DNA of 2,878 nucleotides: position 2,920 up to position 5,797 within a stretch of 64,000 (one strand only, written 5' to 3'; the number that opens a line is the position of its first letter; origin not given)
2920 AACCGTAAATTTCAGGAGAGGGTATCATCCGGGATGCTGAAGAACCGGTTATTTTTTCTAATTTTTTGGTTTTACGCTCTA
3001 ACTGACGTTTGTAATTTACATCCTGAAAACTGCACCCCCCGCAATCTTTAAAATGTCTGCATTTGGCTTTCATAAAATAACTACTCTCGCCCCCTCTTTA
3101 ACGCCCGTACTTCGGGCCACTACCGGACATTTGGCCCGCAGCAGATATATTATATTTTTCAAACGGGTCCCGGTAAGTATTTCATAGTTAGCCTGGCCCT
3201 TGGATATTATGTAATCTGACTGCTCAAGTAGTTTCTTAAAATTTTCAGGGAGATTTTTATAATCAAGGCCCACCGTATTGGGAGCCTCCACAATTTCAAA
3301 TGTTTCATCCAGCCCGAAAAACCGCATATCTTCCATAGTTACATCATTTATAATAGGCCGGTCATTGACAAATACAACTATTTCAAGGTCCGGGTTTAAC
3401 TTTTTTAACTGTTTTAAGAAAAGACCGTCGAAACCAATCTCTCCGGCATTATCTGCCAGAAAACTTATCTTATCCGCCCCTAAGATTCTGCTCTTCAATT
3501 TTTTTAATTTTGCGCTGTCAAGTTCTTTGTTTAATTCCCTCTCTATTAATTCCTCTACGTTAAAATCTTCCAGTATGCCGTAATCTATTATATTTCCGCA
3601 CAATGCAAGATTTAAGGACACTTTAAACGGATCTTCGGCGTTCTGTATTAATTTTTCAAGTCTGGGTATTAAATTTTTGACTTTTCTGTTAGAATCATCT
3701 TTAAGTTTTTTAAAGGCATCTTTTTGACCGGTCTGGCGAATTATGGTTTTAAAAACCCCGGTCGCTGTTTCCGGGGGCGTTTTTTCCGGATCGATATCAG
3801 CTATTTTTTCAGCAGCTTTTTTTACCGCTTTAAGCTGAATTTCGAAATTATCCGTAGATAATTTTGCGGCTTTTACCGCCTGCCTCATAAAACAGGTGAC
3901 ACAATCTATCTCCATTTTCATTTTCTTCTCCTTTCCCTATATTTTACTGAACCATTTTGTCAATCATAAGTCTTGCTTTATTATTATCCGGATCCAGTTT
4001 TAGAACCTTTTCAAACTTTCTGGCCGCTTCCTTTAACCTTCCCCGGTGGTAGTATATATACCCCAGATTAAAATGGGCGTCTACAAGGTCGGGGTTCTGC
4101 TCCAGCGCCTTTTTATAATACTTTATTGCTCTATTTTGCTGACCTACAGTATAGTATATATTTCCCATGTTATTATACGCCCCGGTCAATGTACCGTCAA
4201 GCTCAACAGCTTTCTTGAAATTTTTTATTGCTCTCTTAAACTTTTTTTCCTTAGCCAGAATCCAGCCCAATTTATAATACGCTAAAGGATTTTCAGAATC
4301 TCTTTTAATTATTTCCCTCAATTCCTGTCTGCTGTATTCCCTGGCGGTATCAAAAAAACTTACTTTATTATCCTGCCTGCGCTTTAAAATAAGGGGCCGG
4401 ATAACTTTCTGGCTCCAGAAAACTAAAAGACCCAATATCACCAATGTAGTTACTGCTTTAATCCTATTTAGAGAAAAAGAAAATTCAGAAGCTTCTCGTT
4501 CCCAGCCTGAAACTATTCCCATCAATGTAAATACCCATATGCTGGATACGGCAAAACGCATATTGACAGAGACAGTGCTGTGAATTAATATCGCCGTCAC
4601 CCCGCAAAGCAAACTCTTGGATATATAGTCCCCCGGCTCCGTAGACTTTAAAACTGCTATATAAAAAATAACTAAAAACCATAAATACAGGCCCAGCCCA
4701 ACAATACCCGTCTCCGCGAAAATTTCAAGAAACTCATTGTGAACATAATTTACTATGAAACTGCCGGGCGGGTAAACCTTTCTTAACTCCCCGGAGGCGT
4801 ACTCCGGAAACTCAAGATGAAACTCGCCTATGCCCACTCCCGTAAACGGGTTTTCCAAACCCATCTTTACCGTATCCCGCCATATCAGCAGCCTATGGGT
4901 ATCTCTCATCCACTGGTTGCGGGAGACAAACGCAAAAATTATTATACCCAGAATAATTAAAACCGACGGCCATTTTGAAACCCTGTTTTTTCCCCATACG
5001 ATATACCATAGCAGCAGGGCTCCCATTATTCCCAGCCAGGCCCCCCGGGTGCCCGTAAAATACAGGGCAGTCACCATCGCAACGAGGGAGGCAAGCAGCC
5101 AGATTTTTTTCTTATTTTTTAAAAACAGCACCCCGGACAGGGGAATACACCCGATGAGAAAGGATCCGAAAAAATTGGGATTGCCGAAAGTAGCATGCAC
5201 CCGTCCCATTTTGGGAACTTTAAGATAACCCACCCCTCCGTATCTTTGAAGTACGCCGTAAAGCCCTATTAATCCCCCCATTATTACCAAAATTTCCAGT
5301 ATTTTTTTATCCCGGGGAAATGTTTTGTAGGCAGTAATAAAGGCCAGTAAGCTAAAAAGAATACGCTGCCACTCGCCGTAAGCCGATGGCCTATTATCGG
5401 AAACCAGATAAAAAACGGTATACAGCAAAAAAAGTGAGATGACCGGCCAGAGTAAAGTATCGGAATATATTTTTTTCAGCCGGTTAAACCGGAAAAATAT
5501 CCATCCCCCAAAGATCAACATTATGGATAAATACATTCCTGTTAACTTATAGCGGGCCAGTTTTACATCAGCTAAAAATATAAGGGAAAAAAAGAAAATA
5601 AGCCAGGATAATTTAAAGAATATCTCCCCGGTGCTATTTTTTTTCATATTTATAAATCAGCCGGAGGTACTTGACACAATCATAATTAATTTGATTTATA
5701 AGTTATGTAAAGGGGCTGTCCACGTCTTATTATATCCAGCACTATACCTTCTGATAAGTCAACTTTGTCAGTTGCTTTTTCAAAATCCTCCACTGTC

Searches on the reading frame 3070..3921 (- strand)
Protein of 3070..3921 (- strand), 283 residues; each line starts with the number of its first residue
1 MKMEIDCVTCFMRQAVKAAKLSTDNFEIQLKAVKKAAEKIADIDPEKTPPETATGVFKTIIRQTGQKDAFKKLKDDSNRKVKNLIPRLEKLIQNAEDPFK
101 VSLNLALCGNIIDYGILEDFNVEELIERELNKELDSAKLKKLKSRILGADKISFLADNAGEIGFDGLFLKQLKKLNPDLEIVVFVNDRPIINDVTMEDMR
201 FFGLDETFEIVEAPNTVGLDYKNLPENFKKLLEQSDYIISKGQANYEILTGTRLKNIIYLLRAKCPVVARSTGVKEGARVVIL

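Call 12: search_protein_families(library=pfam, proteins=[window:3070-3921:-], max_evalue=0.001)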
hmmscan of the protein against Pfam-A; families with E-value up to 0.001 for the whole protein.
window:3070-3921:- (283 aa): 1 family
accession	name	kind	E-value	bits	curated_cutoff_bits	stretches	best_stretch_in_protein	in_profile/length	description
PF01937.24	ARMT1-like_dom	-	1.8e-63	215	25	1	6-280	4-311/311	Damage-control phosphatase ARMT1-like domain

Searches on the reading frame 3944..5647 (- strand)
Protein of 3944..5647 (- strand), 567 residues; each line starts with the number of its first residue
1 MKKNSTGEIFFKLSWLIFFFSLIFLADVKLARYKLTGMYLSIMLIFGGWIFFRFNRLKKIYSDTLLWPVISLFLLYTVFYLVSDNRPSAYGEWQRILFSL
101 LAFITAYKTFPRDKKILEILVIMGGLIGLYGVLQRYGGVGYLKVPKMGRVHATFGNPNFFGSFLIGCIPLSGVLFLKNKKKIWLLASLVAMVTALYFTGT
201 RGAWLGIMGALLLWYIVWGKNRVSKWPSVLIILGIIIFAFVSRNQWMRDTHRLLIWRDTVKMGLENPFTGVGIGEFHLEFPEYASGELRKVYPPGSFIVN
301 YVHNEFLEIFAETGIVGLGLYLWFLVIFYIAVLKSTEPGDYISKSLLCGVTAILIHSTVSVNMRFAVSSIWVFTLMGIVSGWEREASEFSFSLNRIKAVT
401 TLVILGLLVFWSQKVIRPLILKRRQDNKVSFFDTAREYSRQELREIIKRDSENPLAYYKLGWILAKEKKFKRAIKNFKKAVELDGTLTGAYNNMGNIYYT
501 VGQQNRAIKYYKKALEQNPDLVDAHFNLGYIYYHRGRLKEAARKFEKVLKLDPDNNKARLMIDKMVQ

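Call 12: search_protein_families(library=pfam, proteins=[window:3944-5647:-], max_evalue=0.001)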
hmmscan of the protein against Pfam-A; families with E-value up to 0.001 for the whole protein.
window:3944-5647:- (567 aa): 21 families
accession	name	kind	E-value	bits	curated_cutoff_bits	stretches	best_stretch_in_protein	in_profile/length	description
PF00515.34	TPR_1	-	8.9e-27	92.2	27.8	3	490-520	3-33/34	Tetratricopeptide repeat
PF07719.23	TPR_2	-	9.2e-27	91.4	27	3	523-555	2-34/34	Tetratricopeptide repeat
PF04932.20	Wzy_C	-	5.5e-23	81.9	31.7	1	187-322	2-149/149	O-Antigen ligase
PF13414.12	TPR_11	-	1.2e-22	79.8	26.8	3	495-533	1-39/42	TPR repeat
PF13181.12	TPR_8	-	1.5e-20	72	25.7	3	490-520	3-33/34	Tetratricopeptide repeat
PF13431.12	TPR_17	-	2.2e-19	68.5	24.4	1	510-541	1-32/34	Tetratricopeptide repeat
PF13432.12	TPR_16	-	3.2e-17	63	32.7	1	494-555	3-64/65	Tetratricopeptide repeat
PF13424.12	TPR_12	-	2.9e-12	47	30.1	1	490-552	5-75/77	Tetratricopeptide repeat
PF14559.12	TPR_19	-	4.3e-12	46.6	25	1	505-556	8-59/68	Tetratricopeptide repeat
PF13428.12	TPR_14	-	9.5e-12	44.8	23.5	0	491-530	4-43/44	Tetratricopeptide repeat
PF13176.12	TPR_7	-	1.7e-11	43.7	27.9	1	524-557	1-34/36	Tetratricopeptide repeat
PF13174.12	TPR_6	-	2.2e-09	37.8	26.3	0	523-554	1-32/33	Tetratricopeptide repeat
PF13374.12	TPR_10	-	2.4e-09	37.4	27.5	0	490-516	4-30/42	Tetratricopeptide repeat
PF23914.1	TPR_CcmH_CycH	-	1.2e-07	32.1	42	1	443-557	39-156/158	Cytochrome c-type biogenesis protein H TPR domain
PF24575.1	TPR_Slam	-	5.5e-07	30.4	35.2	0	499-545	58-104/104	Surface lipoprotein assembly modifier, N-terminal TPR repeats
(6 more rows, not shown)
